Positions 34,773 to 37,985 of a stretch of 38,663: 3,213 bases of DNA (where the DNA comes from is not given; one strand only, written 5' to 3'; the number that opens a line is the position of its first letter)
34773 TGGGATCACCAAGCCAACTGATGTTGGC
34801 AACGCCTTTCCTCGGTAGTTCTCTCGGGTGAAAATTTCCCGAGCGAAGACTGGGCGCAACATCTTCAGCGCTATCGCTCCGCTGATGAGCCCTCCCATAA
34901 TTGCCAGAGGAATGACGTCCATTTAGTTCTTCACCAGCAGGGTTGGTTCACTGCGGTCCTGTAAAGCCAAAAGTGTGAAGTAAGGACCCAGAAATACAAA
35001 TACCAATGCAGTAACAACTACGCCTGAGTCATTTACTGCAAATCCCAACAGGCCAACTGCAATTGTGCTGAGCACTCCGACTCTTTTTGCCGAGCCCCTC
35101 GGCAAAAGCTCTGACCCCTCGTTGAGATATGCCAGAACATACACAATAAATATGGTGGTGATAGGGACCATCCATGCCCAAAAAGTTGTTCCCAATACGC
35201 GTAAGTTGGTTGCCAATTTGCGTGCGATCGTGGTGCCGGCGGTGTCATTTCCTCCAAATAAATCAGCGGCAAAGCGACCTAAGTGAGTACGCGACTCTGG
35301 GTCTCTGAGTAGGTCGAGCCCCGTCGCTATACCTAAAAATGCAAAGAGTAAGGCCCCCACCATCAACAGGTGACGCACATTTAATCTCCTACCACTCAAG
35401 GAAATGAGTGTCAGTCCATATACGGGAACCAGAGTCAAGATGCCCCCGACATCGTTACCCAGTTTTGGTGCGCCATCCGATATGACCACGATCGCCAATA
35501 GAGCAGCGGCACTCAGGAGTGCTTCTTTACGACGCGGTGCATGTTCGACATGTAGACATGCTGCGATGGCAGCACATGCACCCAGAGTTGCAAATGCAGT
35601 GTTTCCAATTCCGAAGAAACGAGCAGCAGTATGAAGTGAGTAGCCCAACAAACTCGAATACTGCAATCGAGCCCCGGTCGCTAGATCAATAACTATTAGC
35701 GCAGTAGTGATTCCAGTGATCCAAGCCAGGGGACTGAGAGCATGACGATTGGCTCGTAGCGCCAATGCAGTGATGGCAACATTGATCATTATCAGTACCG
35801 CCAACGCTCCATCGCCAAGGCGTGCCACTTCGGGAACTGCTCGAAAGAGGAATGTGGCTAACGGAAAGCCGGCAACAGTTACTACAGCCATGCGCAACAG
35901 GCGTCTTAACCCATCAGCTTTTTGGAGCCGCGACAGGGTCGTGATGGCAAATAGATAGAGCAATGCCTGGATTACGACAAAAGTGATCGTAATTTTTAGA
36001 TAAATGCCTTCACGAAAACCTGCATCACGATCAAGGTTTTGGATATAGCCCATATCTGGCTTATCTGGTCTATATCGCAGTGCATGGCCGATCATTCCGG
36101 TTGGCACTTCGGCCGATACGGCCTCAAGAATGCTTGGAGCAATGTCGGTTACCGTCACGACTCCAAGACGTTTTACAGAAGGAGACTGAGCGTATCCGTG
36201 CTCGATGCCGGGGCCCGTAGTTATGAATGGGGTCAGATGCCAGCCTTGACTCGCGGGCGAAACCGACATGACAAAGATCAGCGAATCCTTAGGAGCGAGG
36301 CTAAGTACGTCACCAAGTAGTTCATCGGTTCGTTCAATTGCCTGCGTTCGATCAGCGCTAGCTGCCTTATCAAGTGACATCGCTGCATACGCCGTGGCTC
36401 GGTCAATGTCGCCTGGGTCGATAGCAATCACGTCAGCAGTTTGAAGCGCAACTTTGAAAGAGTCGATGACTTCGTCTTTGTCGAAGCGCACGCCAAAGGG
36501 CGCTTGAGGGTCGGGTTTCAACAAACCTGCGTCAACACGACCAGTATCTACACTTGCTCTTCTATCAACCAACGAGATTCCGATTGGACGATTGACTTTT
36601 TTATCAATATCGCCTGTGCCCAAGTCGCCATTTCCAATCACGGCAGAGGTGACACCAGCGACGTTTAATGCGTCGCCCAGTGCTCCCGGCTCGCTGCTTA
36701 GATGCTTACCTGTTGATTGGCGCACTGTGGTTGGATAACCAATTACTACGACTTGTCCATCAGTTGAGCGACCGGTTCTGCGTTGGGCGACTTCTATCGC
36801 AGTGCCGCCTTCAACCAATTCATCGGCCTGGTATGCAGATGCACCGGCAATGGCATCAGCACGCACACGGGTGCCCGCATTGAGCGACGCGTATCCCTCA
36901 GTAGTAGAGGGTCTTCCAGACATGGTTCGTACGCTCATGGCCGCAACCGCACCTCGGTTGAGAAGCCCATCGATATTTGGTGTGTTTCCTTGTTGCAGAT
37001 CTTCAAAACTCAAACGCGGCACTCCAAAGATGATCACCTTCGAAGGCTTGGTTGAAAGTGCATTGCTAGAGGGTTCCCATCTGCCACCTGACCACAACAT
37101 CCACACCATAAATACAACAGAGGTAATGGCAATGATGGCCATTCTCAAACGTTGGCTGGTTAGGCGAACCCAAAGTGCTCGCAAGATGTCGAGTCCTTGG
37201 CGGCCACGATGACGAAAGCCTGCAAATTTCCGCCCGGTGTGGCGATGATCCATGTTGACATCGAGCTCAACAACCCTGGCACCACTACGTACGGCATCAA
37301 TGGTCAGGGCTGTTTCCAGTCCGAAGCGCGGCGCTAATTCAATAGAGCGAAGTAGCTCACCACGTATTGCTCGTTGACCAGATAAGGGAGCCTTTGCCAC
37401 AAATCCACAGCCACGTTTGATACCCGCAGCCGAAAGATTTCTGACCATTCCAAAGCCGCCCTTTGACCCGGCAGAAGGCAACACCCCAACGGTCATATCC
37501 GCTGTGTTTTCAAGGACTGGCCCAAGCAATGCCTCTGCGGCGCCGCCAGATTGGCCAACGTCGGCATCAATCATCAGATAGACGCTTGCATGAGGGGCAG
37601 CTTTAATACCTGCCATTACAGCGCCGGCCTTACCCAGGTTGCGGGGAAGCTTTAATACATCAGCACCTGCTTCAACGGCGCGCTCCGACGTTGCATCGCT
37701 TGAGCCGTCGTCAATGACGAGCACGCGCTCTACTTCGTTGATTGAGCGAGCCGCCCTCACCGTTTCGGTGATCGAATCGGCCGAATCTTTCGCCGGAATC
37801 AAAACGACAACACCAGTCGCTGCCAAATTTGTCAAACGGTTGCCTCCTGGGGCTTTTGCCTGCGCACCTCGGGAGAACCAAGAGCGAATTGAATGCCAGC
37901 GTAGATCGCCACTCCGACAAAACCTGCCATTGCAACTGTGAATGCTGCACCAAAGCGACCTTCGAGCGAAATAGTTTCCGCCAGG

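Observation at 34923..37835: Unusual roughly 970-aa domain fusion: cytoplasmic GT-A, external alkaline-phosphatase-like domain, C-terminal ~10-TM domain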

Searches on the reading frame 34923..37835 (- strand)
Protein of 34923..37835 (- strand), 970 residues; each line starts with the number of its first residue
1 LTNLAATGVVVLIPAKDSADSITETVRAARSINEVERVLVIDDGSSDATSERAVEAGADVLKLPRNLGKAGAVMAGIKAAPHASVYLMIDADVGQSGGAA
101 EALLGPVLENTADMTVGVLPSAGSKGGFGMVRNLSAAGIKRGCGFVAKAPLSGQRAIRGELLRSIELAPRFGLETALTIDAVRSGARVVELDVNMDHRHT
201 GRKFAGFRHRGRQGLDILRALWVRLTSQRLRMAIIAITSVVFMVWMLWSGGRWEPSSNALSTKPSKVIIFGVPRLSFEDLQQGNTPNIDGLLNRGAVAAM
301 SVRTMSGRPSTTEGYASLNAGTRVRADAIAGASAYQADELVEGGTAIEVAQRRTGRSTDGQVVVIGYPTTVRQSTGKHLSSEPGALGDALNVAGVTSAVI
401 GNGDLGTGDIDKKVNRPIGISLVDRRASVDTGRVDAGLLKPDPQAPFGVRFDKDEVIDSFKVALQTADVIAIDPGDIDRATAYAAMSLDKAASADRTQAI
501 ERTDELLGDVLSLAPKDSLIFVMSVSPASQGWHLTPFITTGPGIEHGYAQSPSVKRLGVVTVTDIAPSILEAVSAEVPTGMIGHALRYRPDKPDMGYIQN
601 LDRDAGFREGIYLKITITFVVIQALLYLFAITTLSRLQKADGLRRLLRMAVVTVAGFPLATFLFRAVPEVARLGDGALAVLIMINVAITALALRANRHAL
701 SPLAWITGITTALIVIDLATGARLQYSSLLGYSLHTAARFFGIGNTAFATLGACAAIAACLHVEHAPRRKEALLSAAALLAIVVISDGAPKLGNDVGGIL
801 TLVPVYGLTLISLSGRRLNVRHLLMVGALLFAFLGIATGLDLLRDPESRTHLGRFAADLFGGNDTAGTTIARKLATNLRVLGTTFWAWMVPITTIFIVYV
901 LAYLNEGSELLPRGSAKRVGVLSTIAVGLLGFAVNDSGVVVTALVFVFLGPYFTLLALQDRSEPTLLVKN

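Call 3: search_protein_families(library=pfam, proteins=[window:34923-37835:-], max_evalue=0.01)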
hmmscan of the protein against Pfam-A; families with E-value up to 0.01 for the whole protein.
window:34923-37835:- (970 aa): 1 family
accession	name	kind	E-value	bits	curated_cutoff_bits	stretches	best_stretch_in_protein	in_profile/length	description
PF00535.33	Glycos_transf_2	-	4.5e-15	56.4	23.3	1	11-130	2-126/168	Glycosyl transferase family 2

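Call 4: search_protein_families(library=ncbifam, proteins=[window:34923-37835:-], max_evalue=0.01)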
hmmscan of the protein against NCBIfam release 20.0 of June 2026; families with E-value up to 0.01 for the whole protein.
window:34923-37835:- (970 aa): 11 families
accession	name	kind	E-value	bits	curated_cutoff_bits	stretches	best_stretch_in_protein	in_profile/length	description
TIGR04182.1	glyco_TIGR04182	equivalog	7e-20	71.6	325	1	9-202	2-197/293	S-layer glycoprotein N-glycosyltransferase AglJ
NF010496.0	PRK13915.1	equivalog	1.3e-14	54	262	2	6-110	30-145/307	glucosyl-3-phosphoglycerate synthase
NF058614.1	PPMAGASynPpgS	equivalog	4.5e-12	45.9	370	1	9-117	2-111/226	polyprenyl-phospho-N-acetylgalactosaminyl synthase PpgS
TIGR03937.1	PgaC_IcaA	equivalog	7.7e-07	28.4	422.3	1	7-94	45-137/407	poly-beta-1,6-N-acetyl-D-glucosamine synthase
TIGR04283.1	glyco_like_mftF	equivalog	1.3e-06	28.1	182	1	11-92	3-82/221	TIGR04283 family arsenosugar biosynthesis glycosyltransferase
NF007986.1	PRK10714.1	equivalog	8.3e-05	21.7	529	1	9-94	8-102/316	undecaprenyl-phosphate 4-deoxy-4-formamido-L-arabinose transferase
TIGR03469.1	HpnB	hypoth_equivalog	0.00015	20.9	379.25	1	8-113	45-166/386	hopene-associated glycosyltransferase HpnB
NF041391.1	DPhHxTase_Halo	equivalog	0.0002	20.4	375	1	20-204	8-192/213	dolichyl-phosphate hexose transferase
NF041865.1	EpsU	equivalog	0.00042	19.4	700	1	11-63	43-98/394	exopolysaccharide biosynthesis GT2 family glycosyltransferase EpsU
NF047588.1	GlcsyltransPgfSStrep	equivalog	0.0049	16.1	500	1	22-93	23-96/308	glycosyltransferase PgfS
NF053846.1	glyco_with_XrtP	equivalog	0.0078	14.9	520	0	11-51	45-85/440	XrtP-associated glycosyltransferase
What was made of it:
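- On Polyprenyl-phosphate glycosyltransferases (AglJ, PpgS, ArnC, dolichyl-P hexose transferase equivalogs): ArnC 21.7 against 529 (call 4).
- The GT-A scores far below every NCBIfam equivalog cut-off, for example 71.6 bits against 325 for AglJ (call 4).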

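Call 6: find_homologous_proteins(query=window:34923-37835:-, max_evalue=0.001)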
Query window:34923-37835:- (970 aa): 482 proteins with E <= 0.001 among 8000 candidates; the best 120 are listed.
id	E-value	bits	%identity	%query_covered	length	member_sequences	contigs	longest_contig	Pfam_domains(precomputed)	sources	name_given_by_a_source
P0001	0.0e+0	2089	100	100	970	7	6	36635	PF00535.33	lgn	-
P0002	0.0e+0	1584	74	99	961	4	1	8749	PF00535.33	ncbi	-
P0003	0.0e+0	1500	71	100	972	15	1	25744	PF00535.33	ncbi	-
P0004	0.0e+0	1442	68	100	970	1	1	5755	PF00535.33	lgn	-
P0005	0.0e+0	1438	69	100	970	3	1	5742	PF00535.33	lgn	-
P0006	0.0e+0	1296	63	99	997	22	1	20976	PF00535.33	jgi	jgi:hypothetical protein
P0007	0.0e+0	1280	62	99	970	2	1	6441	PF00535.33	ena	-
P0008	0.0e+0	1270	63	100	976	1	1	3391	PF00535.33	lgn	-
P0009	0.0e+0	1267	62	98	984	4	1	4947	PF00535.33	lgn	-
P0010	0.0e+0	1216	60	100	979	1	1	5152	PF00535.33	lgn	-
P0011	0.0e+0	1193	59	99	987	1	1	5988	PF00535.33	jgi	jgi:Glycosyl transferase family 2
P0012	0.0e+0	1168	59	99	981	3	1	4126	PF00535.33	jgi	jgi:hypothetical protein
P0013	0.0e+0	1157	58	99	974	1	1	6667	PF00535.33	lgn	-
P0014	0.0e+0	1133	58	99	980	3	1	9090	PF00535.33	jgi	jgi:hypothetical protein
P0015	0.0e+0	1109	56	99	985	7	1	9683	PF00535.33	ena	-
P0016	0.0e+0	1090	53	99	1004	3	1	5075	PF00535.33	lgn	-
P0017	0.0e+0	1088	55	99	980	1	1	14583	PF00535.33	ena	-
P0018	0.0e+0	1081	56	98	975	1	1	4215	PF00535.33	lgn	-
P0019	0.0e+0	1078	53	99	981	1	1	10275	PF00535.33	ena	-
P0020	0.0e+0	1078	55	99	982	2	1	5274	PF00535.33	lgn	-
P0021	0.0e+0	1076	54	98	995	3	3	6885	PF00535.33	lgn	-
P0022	0.0e+0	1075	55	99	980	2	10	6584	PF00535.33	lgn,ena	-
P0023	0.0e+0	1074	55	98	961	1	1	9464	PF00535.33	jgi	jgi:hypothetical protein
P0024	0.0e+0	1074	56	98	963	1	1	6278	PF00535.33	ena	-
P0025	0.0e+0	1074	55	98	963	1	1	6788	PF00535.33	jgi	jgi:hypothetical protein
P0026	0.0e+0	1073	55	99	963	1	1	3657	PF00535.33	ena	-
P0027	0.0e+0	1072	55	98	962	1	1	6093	PF00535.33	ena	-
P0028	0.0e+0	1072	55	99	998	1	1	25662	PF00535.33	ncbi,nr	ncbi:MAG TPA: glycosyltransferase [Acidimicrobiales bacterium]|nr:glycosyltransferase [Acidimicrobia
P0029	0.0e+0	1072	55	99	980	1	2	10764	PF00535.33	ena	-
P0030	0.0e+0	1069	55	98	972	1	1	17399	PF00535.33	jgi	jgi:hypothetical protein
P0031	0.0e+0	1068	55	98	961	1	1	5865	PF00535.33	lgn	-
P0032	0.0e+0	1068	55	98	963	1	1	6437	PF00535.33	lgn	-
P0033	0.0e+0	1067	53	98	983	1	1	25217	PF00535.33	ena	-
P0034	0.0e+0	1066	55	99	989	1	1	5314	PF00535.33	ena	-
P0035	0.0e+0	1065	55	98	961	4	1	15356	PF00535.33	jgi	jgi:hypothetical protein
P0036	0.0e+0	1065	55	99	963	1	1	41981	PF00535.33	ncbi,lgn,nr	ncbi:MAG TPA: glycosyltransferase [Acidimicrobiales bacterium]|nr:glycosyltransferase [Acidimicrobia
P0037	0.0e+0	1064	55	98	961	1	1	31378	PF00535.33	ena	-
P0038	0.0e+0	1063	55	99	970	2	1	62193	PF00535.33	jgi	-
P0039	0.0e+0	1063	55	98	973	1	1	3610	PF00535.33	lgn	-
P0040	0.0e+0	1063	54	98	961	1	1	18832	PF00535.33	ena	-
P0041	0.0e+0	1062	55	99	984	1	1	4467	PF00535.33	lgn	-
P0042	0.0e+0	1062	55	98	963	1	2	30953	PF00535.33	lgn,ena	-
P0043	0.0e+0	1060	54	98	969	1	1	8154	PF00535.33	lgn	-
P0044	0.0e+0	1060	56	98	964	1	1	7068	PF00535.33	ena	-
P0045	0.0e+0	1060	54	98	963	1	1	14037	PF00535.33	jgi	jgi:hypothetical protein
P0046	0.0e+0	1059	55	98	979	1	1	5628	PF00535.33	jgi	-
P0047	0.0e+0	1059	55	99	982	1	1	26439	PF00535.33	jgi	jgi:hypothetical protein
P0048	0.0e+0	1059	55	98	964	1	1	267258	PF00535.33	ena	-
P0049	0.0e+0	1057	55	98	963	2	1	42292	PF00535.33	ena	-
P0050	0.0e+0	1056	55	98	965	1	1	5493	PF00535.33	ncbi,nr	ncbi:MAG TPA: glycosyltransferase [Acidimicrobiales bacterium]|nr:glycosyltransferase [Acidimicrobia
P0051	0.0e+0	1055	54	99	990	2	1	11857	PF00535.33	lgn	-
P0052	0.0e+0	1055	54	99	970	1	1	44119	PF00535.33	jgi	jgi:hypothetical protein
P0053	0.0e+0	1052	54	98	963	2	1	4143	PF00535.33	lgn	-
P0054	0.0e+0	1052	53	98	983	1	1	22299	PF00535.33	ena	-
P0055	0.0e+0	1049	54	98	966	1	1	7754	PF00535.33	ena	-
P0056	0.0e+0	1048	55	98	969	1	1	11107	PF00535.33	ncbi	-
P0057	0.0e+0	1047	54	99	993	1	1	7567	PF00535.33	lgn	-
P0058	0.0e+0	1047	54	98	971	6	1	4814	PF00535.33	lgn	-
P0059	0.0e+0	1046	54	99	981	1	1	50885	PF00535.33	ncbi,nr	ncbi:MAG TPA: glycosyltransferase [Acidimicrobiales bacterium]|nr:glycosyltransferase [Acidimicrobia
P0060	0.0e+0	1044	54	99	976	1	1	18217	PF00535.33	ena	-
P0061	0.0e+0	1044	54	99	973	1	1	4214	PF00535.33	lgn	-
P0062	0.0e+0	1043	54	98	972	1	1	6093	PF00535.33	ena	-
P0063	0.0e+0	1042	54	98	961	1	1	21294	PF00535.33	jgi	jgi:hypothetical protein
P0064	0.0e+0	1041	53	99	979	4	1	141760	PF00535.33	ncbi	ncbi:MAG: hypothetical protein QOE35_3911 [Actinomycetota bacterium]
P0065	0.0e+0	1037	54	98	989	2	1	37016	PF00535.33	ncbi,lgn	-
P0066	0.0e+0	1037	55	98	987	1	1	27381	PF00535.33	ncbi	-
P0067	0.0e+0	1037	52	98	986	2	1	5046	PF00535.33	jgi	jgi:hypothetical protein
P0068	0.0e+0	1036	54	98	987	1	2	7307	PF00535.33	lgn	-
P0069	0.0e+0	1035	52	99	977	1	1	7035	PF00535.33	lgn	-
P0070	0.0e+0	1035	54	99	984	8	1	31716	PF00535.33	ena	-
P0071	0.0e+0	1034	54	98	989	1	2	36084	PF00535.33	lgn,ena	-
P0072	0.0e+0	1032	54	99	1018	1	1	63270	PF00535.33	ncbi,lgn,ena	-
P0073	0.0e+0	1031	53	99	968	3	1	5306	PF00535.33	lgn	-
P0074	0.0e+0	1030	52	98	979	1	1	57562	PF00535.33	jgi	jgi:hypothetical protein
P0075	0.0e+0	1028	52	99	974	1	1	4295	PF00535.33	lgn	-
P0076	0.0e+0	1026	53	95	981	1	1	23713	PF00535.33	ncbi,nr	ncbi:MAG TPA: glycosyltransferase [Acidimicrobiales bacterium]|nr:glycosyltransferase [Acidimicrobia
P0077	0.0e+0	1026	54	97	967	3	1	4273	PF00535.33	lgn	-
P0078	0.0e+0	1026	55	98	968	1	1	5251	PF00535.33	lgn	-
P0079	0.0e+0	1023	54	99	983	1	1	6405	PF00535.33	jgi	jgi:hypothetical protein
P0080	0.0e+0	1022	52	99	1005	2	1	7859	PF00535.33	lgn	-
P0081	0.0e+0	1021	51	99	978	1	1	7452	PF00535.33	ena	-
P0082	0.0e+0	1019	53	98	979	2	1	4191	PF00535.33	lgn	-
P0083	0.0e+0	1017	52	99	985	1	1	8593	PF00535.33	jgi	jgi:hypothetical protein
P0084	0.0e+0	1015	52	99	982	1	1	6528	PF00535.33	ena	-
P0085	0.0e+0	1013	53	99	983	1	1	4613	PF13641.13,PF00535.33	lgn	-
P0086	0.0e+0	1012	53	98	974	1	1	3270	PF00535.33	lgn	-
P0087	1.0e-297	1008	52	99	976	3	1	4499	PF00535.33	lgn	-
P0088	1.0e-297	1008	53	99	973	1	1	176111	PF00535.33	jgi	jgi:hypothetical protein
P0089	1.2e-297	1008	52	99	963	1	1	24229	PF00535.33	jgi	jgi:hypothetical protein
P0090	3.5e-297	1006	51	98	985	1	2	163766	PF00535.33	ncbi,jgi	ncbi:MAG: hypothetical protein QOG87_2495 [Actinomycetota bacterium]|jgi:hypothetical protein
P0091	1.0e-296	1005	53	99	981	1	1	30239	PF00535.33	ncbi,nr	ncbi:MAG TPA: glycosyltransferase [Acidimicrobiales bacterium]|nr:glycosyltransferase [Acidimicrobia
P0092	6.7e-296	1002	54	99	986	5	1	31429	PF00535.33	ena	-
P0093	4.9e-295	999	53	98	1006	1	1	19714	PF00535.33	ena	-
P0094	1.6e-294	998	52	97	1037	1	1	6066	PF00535.33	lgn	-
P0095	2.2e-294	997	52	99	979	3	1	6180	PF00535.33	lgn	-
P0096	4.6e-294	996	51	98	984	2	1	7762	PF00535.33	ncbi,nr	ncbi:MAG: hypothetical protein JWP02_3714 [Acidimicrobiales bacterium]|nr:hypothetical protein [Acid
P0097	2.8e-293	994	52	99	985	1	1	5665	PF00535.33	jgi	jgi:hypothetical protein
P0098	8.3e-293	992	51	98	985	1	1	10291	PF00535.33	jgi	jgi:hypothetical protein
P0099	9.0e-293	992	52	98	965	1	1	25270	PF00535.33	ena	-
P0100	3.1e-292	990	52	99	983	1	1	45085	PF00535.33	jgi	jgi:hypothetical protein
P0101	3.6e-292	990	53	99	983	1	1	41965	PF00535.33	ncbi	ncbi:MAG: glycosyltransferase [Acidimicrobiales bacterium]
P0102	5.1e-292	989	51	98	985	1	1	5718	PF00535.33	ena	-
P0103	3.0e-291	987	52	99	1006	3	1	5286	PF00535.33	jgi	jgi:hypothetical protein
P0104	7.7e-291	985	52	99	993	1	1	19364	PF00535.33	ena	-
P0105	1.4e-290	985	52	99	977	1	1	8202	PF00535.33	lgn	-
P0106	2.8e-290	984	51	99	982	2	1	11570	PF00535.33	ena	-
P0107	5.5e-290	983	51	98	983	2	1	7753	PF00535.33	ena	-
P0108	5.5e-290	983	51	98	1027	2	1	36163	PF00535.33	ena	-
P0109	7.9e-290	982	51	99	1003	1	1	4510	PF00535.33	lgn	-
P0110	8.0e-290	982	51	100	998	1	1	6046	PF00535.33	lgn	-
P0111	1.7e-289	981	51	100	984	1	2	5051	PF00535.33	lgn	-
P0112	2.4e-289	980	51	99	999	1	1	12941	PF00535.33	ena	-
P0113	3.1e-289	980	51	99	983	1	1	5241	PF00535.33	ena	-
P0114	3.2e-289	980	50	98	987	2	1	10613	PF00535.33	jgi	jgi:hypothetical protein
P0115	8.3e-289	979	51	99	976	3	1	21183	PF00535.33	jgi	jgi:hypothetical protein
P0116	1.1e-288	978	52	99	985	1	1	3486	PF00535.33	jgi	jgi:hypothetical protein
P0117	1.3e-288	978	52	98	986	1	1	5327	PF00535.33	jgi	jgi:glycosyltransferase involved in cell wall biosynthesis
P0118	1.6e-288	978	52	98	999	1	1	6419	PF00535.33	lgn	-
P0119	3.4e-288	977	51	99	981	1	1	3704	PF00535.33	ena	-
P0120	3.6e-288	977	51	99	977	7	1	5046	PF00535.33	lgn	-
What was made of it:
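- Checked: That start gives 970 aa. Gene callers on other assemblies produced exactly this 970-aa protein (P0001, 100% identity and coverage, call 6). The 120 best of 482 homologues are 957-1037 aa long, at least 50% identical and cover at least 95% of the query (call 6).
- There are 120 or more full-length homologues at 50-74% identity with at least 95% coverage (call 6).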
